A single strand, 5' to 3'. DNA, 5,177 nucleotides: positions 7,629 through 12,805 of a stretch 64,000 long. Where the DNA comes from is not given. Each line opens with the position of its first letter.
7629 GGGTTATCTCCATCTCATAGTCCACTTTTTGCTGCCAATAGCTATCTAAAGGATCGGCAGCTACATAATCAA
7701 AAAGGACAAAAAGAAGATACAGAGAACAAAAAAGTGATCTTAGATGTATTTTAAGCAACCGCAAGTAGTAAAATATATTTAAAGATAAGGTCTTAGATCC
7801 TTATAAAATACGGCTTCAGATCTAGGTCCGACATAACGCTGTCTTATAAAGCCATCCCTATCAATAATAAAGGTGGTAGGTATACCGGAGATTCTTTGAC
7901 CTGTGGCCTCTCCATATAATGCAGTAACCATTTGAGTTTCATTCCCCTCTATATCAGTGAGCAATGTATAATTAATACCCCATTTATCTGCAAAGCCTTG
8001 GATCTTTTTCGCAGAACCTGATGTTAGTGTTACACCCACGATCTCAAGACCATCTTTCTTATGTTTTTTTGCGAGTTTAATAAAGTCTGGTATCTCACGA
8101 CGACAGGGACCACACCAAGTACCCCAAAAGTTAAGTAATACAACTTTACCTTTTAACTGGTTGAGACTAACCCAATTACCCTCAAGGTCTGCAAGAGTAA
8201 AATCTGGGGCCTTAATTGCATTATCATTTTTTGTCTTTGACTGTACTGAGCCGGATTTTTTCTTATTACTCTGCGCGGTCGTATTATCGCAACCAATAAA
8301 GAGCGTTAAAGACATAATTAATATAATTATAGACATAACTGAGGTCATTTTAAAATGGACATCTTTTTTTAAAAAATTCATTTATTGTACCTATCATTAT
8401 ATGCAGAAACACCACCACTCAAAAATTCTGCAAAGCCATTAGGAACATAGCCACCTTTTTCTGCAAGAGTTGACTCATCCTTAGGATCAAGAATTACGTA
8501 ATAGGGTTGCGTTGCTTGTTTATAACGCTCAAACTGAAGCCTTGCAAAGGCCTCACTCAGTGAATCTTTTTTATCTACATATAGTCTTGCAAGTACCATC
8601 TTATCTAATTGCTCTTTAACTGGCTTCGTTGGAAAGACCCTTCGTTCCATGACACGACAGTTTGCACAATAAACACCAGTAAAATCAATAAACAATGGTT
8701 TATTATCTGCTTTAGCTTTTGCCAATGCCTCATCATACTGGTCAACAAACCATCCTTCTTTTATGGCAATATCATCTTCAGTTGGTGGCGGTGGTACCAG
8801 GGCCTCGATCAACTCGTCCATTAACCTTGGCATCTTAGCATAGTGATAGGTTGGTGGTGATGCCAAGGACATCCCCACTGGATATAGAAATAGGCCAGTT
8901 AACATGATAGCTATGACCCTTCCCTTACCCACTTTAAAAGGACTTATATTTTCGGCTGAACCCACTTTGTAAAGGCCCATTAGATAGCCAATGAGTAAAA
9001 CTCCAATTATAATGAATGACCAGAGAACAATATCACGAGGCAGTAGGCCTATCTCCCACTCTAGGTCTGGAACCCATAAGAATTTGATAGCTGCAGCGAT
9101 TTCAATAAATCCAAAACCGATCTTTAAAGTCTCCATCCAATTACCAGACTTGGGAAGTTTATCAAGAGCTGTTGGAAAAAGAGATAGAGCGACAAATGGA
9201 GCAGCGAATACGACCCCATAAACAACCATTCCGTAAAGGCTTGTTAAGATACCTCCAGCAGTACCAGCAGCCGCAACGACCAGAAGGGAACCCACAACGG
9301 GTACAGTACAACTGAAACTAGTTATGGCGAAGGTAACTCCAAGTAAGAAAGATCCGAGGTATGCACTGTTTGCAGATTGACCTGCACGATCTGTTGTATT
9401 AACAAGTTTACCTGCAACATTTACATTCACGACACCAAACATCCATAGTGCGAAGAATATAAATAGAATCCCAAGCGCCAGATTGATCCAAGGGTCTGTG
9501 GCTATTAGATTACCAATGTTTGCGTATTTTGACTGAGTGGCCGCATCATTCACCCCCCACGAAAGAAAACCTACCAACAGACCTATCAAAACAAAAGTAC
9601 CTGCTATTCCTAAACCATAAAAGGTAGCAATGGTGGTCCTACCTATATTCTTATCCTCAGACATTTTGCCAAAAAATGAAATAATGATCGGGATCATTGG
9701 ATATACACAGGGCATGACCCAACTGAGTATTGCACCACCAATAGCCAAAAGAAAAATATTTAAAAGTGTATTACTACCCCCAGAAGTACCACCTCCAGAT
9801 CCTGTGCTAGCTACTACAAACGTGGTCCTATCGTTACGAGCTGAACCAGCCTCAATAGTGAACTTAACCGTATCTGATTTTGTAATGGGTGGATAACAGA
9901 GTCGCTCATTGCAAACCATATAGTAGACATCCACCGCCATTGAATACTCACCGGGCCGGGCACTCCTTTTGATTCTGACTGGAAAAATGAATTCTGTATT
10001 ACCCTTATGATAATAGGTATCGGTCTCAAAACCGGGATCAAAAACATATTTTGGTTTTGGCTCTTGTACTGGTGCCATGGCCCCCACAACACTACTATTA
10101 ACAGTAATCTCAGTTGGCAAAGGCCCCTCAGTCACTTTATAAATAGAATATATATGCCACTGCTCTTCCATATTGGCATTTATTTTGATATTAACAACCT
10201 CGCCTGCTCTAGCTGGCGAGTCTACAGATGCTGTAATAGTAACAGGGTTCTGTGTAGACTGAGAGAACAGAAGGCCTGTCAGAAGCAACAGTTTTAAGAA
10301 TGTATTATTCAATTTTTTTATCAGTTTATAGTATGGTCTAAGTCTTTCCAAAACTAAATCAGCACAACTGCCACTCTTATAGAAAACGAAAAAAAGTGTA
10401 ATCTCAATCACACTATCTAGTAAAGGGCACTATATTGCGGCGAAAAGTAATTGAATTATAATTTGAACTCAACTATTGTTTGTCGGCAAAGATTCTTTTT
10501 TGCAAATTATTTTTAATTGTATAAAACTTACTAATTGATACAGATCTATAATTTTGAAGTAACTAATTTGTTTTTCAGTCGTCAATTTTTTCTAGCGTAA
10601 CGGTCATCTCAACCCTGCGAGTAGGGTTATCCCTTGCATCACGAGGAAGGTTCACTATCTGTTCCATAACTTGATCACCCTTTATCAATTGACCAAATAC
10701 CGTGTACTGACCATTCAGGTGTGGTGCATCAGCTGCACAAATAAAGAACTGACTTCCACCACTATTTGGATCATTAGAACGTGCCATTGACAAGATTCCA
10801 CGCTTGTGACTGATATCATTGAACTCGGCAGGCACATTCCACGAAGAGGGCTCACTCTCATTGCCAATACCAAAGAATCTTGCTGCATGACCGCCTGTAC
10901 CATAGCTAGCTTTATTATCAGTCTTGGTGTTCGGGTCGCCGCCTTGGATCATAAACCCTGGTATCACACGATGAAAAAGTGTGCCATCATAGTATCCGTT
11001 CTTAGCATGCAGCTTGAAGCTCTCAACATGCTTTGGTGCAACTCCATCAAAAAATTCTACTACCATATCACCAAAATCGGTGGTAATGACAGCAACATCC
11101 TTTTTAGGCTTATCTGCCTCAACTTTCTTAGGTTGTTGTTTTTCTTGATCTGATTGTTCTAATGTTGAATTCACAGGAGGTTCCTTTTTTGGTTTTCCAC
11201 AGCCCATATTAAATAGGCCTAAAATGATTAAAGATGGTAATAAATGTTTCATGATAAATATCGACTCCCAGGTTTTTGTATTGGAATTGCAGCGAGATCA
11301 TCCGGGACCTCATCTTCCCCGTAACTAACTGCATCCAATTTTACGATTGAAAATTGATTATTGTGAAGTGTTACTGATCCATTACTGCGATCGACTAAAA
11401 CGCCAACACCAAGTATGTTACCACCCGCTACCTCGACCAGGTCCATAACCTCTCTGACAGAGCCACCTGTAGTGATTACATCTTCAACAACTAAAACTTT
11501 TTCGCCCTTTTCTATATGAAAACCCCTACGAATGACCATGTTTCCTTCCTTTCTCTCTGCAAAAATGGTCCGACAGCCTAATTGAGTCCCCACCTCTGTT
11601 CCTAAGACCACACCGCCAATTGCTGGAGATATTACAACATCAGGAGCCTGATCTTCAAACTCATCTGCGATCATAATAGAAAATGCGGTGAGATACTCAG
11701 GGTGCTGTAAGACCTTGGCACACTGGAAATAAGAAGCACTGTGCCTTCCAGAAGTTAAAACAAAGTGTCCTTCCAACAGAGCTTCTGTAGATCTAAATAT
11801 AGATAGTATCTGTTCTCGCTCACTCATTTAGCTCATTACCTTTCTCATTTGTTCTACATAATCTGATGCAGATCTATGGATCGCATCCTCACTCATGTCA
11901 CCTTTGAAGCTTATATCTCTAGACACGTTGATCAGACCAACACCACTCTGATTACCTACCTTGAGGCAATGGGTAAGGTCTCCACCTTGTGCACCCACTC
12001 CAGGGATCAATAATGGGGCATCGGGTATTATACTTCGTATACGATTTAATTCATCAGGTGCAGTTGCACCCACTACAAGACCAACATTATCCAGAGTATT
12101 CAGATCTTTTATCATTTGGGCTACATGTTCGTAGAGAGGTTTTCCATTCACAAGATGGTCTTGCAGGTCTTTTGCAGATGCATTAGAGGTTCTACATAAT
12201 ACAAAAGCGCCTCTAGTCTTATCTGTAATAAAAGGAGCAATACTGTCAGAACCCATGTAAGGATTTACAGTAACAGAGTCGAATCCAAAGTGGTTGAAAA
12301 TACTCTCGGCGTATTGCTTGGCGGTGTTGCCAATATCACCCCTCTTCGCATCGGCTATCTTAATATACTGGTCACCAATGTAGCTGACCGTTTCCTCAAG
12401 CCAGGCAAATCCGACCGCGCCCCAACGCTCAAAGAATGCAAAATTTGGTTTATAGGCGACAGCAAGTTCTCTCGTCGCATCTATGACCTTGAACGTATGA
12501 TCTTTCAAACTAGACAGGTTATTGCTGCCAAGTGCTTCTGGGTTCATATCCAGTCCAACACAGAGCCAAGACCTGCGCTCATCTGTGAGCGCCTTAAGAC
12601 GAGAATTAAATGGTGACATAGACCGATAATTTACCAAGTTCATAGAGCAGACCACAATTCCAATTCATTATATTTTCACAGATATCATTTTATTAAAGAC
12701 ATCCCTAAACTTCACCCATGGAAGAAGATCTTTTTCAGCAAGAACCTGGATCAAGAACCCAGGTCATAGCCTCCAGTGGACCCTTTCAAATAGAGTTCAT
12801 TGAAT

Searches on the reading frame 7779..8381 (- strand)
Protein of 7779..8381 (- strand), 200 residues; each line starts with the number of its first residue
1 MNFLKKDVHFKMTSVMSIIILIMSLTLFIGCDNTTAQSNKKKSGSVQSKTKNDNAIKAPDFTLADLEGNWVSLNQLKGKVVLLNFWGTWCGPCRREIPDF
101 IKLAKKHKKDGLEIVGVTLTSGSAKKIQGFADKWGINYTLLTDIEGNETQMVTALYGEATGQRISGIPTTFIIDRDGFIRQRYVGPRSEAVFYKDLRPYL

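Call 64: search_protein_families(library=pfam, proteins=[window:7779-8381:-], max_evalue=0.0001)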
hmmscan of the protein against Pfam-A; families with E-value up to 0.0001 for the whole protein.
window:7779-8381:- (200 aa): 5 families
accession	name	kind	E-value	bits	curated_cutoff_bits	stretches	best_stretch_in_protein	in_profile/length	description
PF00578.27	AhpC-TSA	-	2.1e-29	102.4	26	1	57-181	4-123/124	AhpC/TSA family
PF08534.16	Redoxin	-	9.9e-27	94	26.6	1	57-189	5-141/148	Redoxin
PF13905.12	Thioredoxin_8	-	3.7e-11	43.6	27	1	78-179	1-94/94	Thioredoxin-like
PF00085.26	Thioredoxin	-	3.1e-09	37.2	23.5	1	77-120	17-59/103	Thioredoxin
PF00255.25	GSHPx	-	1.2e-05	25.3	27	1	60-147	3-96/108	Glutathione peroxidase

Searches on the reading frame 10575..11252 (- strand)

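Call 64: search_protein_families(library=pfam, proteins=[window:10575-11252:-], max_evalue=0.0001)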
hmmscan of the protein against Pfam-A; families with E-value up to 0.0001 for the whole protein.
window:10575-11252:- (225 aa): 1 family
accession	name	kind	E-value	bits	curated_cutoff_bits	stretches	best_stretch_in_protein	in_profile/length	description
PF00160.26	Pro_isomerase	-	7.7e-47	159.9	21.7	1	55-217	3-155/159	Cyclophilin type peptidyl-prolyl cis-trans isomerase/CLD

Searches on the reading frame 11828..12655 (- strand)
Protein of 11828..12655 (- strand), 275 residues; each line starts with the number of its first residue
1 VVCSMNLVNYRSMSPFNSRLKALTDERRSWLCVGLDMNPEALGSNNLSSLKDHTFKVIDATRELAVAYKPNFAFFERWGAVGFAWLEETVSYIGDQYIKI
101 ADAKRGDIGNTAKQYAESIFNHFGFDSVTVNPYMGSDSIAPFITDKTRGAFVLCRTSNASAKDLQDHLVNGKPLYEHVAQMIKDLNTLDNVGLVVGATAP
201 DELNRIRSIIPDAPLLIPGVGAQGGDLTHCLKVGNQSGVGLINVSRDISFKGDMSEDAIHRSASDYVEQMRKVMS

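Call 64: search_protein_families(library=pfam, proteins=[window:11828-12655:-], max_evalue=0.0001)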
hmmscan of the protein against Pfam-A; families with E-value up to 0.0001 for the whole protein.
window:11828-12655:- (275 aa): 1 family
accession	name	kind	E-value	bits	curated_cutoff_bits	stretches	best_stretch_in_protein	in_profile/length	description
PF00215.30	OMPdecase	-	2e-30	106.8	27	1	31-256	3-216/221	Orotidine 5'-phosphate decarboxylase / HUMPS family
